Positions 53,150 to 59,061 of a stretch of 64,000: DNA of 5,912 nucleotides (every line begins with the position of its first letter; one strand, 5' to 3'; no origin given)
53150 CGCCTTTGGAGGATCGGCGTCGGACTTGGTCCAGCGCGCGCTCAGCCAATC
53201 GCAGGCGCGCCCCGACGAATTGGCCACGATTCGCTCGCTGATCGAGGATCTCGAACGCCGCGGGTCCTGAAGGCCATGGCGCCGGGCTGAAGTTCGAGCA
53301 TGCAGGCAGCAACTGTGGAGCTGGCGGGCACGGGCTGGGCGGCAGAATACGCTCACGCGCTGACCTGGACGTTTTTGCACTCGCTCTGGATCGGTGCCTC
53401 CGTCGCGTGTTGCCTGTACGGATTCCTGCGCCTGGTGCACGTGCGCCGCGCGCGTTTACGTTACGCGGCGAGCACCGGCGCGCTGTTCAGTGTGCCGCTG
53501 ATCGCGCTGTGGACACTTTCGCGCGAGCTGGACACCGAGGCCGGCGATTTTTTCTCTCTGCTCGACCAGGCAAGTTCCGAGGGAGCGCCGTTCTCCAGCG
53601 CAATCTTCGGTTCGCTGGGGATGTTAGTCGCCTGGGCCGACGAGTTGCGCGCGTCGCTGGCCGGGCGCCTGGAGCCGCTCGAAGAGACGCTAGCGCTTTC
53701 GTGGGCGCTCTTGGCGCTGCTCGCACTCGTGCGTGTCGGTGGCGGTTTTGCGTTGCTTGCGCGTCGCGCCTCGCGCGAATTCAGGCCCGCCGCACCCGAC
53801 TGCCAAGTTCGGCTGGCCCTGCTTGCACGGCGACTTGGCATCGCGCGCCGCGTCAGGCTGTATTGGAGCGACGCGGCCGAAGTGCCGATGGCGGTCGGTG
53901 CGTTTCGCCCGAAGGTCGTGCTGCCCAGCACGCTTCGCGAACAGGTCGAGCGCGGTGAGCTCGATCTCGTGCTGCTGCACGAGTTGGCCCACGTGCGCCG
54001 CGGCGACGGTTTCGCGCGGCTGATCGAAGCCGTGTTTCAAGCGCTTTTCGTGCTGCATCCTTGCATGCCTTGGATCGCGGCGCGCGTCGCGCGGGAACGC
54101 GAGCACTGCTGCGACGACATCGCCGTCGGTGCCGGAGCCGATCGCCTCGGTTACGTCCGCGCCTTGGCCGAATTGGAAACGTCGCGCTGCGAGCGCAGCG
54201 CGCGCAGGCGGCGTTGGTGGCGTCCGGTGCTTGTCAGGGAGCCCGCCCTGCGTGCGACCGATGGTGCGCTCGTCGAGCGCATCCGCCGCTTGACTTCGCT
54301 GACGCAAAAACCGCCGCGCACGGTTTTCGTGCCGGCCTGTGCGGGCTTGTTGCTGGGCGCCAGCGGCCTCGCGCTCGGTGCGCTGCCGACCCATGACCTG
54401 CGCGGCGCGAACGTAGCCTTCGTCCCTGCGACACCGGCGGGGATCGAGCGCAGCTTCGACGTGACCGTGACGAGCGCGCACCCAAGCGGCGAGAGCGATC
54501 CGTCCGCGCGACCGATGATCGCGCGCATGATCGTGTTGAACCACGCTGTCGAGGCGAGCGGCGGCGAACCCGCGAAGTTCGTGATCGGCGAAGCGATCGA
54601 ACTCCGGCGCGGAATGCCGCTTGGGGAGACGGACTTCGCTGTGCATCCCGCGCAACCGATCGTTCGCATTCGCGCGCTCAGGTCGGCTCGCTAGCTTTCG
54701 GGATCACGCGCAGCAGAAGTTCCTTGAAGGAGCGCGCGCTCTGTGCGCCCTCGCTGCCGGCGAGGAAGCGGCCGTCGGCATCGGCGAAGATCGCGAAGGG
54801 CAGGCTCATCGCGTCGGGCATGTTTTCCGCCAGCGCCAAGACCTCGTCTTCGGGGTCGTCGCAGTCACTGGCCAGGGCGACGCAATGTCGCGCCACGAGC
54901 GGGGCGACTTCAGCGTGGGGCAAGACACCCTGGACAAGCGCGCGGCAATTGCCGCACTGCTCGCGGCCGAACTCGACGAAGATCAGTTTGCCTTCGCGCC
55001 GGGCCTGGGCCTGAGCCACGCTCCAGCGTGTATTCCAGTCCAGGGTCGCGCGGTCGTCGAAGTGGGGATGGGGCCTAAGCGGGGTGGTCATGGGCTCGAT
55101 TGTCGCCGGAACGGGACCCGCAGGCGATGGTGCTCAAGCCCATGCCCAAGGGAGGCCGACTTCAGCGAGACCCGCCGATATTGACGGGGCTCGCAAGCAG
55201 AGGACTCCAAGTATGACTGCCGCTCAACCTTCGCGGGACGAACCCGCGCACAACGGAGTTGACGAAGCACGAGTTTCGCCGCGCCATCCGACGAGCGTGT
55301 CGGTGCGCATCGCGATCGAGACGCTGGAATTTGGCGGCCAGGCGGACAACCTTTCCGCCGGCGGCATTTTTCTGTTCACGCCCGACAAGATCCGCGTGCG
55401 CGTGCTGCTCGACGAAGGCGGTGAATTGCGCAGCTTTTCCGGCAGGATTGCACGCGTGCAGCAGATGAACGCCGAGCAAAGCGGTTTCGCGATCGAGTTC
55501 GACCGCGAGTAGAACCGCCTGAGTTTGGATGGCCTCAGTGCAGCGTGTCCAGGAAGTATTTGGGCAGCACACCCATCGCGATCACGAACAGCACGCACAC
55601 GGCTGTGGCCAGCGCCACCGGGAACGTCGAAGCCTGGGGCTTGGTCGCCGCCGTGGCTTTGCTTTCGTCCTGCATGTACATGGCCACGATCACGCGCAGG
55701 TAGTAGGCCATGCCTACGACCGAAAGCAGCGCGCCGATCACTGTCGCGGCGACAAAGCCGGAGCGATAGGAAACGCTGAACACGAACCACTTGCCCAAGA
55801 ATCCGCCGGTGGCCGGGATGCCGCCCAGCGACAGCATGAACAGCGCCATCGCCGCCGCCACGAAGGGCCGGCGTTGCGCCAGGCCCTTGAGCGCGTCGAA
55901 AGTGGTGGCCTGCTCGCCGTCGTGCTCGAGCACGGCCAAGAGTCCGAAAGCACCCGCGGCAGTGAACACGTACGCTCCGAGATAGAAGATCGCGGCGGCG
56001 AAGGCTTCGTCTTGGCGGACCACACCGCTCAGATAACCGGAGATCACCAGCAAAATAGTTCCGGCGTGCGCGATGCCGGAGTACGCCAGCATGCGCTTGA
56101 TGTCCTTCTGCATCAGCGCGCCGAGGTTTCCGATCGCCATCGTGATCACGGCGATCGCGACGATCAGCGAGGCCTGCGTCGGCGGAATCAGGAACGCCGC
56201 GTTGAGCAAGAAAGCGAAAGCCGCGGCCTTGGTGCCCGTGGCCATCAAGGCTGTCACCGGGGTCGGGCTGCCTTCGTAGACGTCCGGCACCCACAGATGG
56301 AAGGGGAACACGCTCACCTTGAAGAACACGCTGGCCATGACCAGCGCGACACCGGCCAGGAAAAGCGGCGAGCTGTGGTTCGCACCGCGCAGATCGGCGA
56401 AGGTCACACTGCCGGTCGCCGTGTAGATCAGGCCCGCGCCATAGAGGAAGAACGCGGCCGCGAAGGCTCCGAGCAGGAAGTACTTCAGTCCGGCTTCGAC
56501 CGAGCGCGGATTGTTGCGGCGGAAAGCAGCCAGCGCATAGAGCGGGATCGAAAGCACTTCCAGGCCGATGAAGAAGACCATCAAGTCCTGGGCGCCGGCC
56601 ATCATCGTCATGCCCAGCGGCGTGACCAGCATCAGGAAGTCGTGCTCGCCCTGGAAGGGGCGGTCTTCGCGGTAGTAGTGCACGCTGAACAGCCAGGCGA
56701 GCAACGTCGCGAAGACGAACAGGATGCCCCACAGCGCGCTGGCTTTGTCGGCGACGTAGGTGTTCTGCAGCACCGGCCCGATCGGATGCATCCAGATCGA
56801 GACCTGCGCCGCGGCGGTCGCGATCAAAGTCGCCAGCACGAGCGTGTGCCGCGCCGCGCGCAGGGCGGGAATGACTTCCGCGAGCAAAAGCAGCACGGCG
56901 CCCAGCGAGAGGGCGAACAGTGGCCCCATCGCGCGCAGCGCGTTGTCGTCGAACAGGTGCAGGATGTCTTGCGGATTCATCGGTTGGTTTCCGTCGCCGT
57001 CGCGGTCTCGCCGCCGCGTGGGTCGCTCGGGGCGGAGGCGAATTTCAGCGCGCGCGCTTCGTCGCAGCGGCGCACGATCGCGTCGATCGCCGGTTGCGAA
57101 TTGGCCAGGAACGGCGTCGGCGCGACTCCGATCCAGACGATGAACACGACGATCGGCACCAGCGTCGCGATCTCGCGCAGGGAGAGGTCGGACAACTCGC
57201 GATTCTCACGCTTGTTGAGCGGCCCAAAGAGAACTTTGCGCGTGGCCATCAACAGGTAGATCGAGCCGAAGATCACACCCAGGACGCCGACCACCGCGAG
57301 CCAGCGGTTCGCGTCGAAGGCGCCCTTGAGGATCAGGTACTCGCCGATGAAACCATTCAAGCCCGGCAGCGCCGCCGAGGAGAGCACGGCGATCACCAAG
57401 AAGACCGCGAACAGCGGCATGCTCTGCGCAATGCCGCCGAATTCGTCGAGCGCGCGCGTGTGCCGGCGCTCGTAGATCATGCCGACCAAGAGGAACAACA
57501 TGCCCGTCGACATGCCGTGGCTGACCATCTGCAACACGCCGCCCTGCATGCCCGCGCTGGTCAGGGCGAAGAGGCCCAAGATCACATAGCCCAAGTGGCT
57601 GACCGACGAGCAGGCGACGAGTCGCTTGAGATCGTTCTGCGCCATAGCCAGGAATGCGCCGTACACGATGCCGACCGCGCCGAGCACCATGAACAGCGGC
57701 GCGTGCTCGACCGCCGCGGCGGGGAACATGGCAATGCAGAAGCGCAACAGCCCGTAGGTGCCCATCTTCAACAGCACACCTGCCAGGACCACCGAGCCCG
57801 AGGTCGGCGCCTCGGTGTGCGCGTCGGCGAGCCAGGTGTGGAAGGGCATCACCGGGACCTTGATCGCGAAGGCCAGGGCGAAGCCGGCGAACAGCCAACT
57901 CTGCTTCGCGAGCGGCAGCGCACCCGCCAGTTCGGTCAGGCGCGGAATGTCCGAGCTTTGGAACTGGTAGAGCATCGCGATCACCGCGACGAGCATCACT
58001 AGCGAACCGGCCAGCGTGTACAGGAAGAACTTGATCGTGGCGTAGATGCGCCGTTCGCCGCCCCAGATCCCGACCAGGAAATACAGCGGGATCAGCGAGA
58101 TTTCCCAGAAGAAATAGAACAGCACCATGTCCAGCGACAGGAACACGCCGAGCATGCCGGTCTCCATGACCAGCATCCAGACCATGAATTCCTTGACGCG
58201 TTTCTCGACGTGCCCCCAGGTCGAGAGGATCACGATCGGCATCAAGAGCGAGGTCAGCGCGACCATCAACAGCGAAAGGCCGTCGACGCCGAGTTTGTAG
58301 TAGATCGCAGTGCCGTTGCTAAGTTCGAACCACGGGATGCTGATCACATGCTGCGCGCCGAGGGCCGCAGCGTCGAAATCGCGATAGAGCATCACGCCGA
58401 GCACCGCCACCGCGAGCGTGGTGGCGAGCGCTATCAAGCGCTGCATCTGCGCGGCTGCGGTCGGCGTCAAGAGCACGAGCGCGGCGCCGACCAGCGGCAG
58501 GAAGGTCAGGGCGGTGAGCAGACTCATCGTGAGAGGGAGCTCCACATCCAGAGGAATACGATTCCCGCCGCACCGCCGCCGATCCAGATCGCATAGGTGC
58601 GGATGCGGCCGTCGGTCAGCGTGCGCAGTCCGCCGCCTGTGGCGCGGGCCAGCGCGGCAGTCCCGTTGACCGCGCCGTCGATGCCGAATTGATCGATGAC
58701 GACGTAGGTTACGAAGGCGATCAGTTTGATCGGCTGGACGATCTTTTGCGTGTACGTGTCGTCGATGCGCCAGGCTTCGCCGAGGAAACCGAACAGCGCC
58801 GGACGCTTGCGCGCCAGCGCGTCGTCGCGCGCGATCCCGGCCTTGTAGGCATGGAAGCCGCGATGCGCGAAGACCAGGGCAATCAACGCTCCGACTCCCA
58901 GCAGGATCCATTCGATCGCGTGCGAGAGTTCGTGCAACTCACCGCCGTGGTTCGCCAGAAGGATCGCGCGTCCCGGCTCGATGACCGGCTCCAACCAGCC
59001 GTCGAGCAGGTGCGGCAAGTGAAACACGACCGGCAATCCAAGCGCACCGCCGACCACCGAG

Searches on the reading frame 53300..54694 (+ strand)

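Call 83: search_protein_families(library=pfam, proteins=[window:53300-54694:+], max_evalue=0.0001)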
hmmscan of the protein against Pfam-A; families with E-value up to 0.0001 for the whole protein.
window:53300-54694:+ (464 aa): 2 families
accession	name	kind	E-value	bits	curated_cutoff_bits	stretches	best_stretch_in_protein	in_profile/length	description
PF05569.17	Peptidase_M56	-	2.5e-24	86.4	31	1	130-298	101-272/296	BlaR1 peptidase M56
PF01435.24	Peptidase_M48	-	1.4e-07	32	20.3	1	199-291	41-163/186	Peptidase family M48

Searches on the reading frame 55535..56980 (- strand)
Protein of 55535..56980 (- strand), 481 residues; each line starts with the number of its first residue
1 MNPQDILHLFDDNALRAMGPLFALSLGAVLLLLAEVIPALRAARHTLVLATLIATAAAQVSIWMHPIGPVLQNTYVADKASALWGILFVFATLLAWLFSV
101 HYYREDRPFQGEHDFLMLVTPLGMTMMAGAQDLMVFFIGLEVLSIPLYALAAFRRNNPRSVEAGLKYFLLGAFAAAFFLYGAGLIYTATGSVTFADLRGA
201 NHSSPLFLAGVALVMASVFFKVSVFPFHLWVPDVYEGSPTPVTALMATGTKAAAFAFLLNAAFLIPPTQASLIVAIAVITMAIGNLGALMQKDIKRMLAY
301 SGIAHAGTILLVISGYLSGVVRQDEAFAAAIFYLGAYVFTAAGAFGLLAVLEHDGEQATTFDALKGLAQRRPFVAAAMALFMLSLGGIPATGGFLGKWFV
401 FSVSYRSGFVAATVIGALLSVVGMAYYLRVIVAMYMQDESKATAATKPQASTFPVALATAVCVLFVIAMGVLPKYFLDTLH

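Call 83: search_protein_families(library=pfam, proteins=[window:55535-56980:-], max_evalue=0.0001)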
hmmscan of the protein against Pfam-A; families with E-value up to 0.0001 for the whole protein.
window:55535-56980:- (481 aa): 1 family
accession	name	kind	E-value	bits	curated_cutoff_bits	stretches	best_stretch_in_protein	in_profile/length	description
PF00361.26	Proton_antipo_M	-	1.9e-68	231.2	21.5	1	130-421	1-292/294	NADH:quinone oxidoreductase/Mrp antiporter, TM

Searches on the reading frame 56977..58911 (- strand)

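Call 83: search_protein_families(library=pfam, proteins=[window:56977-58911:-], max_evalue=0.0001)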
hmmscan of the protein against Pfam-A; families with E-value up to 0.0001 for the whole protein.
window:56977-58911:- (644 aa): 1 family
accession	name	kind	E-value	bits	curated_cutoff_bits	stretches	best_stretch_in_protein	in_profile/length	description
PF00361.26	Proton_antipo_M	-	8.3e-76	255.4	21.5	1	259-547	1-292/294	NADH:quinone oxidoreductase/Mrp antiporter, TM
